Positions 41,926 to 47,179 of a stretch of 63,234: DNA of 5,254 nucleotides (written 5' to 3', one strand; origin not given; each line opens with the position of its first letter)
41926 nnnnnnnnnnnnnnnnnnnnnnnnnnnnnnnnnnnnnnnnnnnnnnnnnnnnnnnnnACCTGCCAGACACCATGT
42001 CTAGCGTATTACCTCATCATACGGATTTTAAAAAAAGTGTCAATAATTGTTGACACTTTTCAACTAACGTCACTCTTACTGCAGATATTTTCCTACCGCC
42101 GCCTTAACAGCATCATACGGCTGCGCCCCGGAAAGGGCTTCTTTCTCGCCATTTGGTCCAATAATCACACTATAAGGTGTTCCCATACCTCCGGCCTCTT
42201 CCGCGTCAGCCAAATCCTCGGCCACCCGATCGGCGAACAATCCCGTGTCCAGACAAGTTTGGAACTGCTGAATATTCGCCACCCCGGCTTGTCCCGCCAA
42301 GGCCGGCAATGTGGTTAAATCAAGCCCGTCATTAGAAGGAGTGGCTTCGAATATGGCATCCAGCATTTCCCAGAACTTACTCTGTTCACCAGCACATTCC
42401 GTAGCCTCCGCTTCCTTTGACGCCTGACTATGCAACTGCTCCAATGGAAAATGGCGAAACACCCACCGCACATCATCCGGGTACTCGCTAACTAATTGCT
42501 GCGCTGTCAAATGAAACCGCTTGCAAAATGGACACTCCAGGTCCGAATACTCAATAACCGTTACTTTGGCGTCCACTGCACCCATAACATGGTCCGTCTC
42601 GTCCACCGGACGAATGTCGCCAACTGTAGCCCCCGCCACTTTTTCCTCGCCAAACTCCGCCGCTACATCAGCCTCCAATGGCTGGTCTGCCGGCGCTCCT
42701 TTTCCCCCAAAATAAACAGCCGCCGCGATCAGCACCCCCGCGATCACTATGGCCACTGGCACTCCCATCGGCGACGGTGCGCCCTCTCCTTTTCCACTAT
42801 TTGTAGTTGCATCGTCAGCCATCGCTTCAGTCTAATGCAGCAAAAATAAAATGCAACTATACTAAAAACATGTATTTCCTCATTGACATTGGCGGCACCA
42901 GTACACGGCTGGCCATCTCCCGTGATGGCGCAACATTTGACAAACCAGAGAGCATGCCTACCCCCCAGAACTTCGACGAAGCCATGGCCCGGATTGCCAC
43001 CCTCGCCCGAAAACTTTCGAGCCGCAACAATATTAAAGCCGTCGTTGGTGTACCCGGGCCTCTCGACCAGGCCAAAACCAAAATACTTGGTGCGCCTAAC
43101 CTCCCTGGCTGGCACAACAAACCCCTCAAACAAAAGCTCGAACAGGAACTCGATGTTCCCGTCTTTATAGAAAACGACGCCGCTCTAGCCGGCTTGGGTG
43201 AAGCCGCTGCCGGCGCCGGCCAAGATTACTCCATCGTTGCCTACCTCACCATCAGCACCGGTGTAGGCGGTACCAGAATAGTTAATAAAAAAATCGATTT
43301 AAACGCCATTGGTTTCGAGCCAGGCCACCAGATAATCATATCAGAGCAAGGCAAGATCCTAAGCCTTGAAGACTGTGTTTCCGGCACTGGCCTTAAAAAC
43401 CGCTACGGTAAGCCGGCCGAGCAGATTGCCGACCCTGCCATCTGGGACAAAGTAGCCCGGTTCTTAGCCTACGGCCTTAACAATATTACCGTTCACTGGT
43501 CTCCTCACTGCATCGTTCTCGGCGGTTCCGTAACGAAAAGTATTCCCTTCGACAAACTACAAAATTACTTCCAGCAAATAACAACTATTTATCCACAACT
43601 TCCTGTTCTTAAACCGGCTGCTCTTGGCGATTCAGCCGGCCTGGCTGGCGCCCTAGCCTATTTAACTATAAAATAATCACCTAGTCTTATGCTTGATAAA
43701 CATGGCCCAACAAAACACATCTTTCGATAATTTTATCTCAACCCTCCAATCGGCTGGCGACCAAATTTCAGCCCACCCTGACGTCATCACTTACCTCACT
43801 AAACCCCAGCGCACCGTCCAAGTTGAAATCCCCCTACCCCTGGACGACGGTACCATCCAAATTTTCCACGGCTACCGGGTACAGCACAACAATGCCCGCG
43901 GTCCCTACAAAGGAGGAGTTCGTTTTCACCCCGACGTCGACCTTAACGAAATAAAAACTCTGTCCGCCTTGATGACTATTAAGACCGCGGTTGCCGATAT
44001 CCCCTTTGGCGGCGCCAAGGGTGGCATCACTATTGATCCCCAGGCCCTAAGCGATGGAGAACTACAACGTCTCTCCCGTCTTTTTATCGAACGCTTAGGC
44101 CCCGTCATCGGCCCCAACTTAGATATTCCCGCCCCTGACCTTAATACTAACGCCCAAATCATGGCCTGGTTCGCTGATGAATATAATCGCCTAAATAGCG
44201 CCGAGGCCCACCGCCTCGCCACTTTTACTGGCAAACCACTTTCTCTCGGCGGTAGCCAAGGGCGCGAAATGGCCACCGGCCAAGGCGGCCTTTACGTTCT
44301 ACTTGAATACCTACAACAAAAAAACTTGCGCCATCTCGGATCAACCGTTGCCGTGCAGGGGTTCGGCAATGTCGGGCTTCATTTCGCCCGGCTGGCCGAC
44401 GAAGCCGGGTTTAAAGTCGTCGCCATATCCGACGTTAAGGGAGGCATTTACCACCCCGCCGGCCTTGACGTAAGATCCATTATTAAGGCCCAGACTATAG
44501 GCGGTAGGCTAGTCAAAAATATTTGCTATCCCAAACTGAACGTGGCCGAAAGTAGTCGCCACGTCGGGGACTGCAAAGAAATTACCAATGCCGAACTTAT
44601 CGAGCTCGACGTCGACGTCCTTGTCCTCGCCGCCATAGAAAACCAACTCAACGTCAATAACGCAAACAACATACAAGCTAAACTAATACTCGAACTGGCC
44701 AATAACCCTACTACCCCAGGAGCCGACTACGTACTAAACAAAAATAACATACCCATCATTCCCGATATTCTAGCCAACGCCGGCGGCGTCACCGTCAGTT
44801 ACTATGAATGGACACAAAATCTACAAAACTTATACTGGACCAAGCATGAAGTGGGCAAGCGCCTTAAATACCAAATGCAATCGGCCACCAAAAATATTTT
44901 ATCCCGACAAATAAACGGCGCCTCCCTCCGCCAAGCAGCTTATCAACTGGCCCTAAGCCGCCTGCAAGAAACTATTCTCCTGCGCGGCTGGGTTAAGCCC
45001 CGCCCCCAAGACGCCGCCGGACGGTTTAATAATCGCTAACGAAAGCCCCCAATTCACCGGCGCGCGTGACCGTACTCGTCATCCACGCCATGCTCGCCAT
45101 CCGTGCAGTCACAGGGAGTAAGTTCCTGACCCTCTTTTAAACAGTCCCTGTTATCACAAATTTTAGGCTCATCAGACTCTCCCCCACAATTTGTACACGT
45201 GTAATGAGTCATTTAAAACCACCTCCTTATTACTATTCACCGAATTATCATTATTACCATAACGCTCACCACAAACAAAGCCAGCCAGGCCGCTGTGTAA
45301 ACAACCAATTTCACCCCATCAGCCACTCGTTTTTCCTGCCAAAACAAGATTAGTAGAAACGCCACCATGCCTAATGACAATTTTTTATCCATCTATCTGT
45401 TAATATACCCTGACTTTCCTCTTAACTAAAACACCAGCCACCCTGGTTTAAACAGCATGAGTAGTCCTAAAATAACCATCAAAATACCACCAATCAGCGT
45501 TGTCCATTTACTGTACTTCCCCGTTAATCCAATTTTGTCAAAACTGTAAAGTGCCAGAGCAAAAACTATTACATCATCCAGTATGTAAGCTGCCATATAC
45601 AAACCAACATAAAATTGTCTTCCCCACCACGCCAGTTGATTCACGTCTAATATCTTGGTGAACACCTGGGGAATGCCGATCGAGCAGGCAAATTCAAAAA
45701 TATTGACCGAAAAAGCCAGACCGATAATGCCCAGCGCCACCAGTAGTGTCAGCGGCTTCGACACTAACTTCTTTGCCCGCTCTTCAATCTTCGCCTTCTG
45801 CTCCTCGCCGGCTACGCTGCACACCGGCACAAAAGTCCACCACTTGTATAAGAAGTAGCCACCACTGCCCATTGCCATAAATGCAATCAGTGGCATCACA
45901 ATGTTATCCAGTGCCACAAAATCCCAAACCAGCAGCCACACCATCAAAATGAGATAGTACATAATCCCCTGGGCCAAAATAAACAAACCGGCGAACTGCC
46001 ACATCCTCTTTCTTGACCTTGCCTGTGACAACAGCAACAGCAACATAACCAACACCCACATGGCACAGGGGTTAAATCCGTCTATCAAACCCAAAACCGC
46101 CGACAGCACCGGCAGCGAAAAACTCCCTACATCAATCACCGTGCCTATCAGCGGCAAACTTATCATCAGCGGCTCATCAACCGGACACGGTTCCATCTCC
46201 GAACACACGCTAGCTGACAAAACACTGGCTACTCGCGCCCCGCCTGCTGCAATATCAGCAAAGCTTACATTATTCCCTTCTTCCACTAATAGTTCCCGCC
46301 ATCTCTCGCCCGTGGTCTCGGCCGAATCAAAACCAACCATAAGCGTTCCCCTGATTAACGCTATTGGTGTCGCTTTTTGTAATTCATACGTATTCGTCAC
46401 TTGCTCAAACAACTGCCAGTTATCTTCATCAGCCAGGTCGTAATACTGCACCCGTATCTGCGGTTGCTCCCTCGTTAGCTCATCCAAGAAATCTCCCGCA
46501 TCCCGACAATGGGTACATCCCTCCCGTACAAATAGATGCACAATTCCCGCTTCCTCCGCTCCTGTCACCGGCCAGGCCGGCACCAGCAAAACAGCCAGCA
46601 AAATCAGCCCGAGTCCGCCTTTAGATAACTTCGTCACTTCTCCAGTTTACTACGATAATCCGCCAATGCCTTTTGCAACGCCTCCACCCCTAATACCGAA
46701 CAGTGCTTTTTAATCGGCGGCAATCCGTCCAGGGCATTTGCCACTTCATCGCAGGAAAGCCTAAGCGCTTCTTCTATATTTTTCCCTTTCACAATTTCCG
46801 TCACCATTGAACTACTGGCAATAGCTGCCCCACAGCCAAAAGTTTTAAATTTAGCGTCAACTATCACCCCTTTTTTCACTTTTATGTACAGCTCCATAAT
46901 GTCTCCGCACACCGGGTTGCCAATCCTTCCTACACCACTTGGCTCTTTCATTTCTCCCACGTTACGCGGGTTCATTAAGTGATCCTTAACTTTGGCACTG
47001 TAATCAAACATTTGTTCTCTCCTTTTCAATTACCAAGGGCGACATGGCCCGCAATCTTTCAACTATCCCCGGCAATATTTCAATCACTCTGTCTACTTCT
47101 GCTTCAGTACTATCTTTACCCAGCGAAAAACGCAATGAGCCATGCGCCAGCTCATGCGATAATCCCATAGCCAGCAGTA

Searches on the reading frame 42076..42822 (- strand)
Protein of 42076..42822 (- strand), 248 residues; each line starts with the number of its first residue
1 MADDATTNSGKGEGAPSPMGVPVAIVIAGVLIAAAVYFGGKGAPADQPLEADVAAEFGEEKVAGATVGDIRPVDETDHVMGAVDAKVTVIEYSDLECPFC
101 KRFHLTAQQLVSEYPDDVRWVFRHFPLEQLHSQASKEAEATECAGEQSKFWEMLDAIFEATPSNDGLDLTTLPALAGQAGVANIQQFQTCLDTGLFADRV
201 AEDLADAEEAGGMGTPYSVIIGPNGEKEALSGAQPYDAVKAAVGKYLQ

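Call 36: search_protein_families(library=pfam, proteins=[window:42076-42822:-], max_evalue=0.0001)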
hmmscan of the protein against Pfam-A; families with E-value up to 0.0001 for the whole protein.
window:42076-42822:- (248 aa): 3 families
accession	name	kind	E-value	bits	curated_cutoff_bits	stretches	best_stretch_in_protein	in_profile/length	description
PF13462.12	Thioredoxin_4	-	3e-24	86.5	23.2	1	75-222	3-146/165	Thioredoxin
PF01323.26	DSBA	-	5.1e-13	49.7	25.6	1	88-243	1-190/191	DSBA-like thioredoxin domain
PF18400.7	Thioredoxin_12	-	4e-06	27.3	26.1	0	75-129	132-186/190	Thioredoxin-like domain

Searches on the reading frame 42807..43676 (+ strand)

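Call 36: search_protein_families(library=pfam, proteins=[window:42807-43676:+], max_evalue=0.0001)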
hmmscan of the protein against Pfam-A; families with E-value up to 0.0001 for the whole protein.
window:42807-43676:+ (289 aa): 2 families
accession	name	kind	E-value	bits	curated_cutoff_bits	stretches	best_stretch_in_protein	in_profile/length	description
PF00480.26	ROK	-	7.5e-39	134.4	22.9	1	26-284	4-289/294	ROK family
PF02685.22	Glucokinase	-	8.6e-06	25.4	22.1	0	27-124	4-98/314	Glucokinase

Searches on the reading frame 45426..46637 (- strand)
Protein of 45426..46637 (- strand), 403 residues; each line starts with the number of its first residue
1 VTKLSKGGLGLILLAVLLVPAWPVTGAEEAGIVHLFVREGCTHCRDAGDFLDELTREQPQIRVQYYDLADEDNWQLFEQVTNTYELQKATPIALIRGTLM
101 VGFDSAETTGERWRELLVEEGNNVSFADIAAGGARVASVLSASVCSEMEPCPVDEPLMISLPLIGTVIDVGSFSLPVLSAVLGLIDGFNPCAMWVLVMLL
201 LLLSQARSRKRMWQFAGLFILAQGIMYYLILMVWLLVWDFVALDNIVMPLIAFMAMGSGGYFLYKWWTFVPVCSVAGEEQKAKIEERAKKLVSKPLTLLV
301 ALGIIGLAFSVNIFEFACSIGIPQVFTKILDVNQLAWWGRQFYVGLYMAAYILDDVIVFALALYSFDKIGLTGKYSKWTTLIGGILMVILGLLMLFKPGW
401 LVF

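Call 36: search_protein_families(library=pfam, proteins=[window:45426-46637:-], max_evalue=0.0001)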
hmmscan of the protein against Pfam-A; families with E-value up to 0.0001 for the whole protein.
window:45426-46637:- (403 aa): 0 families

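Call 67: search_protein_families(library=ncbifam, proteins=[window:45426-46637:-], max_evalue=0.01)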
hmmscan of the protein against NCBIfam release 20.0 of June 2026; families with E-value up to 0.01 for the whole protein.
window:45426-46637:- (403 aa): 1 family
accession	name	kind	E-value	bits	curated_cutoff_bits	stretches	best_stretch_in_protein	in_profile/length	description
TIGR02196.1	GlrX_YruB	hypoth_equivalog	0.00044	20.7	88.55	1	33-106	2-67/74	glutaredoxin-like protein, YruB-family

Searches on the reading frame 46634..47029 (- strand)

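Call 67: search_protein_families(library=ncbifam, proteins=[window:46634-47029:-], max_evalue=0.01)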
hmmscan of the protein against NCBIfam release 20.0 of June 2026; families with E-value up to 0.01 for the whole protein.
window:46634-47029:- (131 aa): 4 families
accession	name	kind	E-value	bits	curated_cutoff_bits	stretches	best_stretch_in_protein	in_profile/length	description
TIGR03419.1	NifU_clost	equivalog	4.5e-55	185.2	187.9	1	10-128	1-119/121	Fe-S cluster assembly scaffold protein NifU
TIGR02000.1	NifU_proper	equivalog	2.1e-42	145.5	273.3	1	7-127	1-123/290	Fe-S cluster assembly protein NifU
TIGR01999.1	iscU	equivalog_domain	1.2e-41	141.6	192.4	1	10-128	1-122/124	Fe-S cluster assembly scaffold IscU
TIGR01994.1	SUF_scaf_2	equivalog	2.3e-20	73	92.5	1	10-92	5-87/137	Fe-S cluster assembly sulfur transfer protein SufU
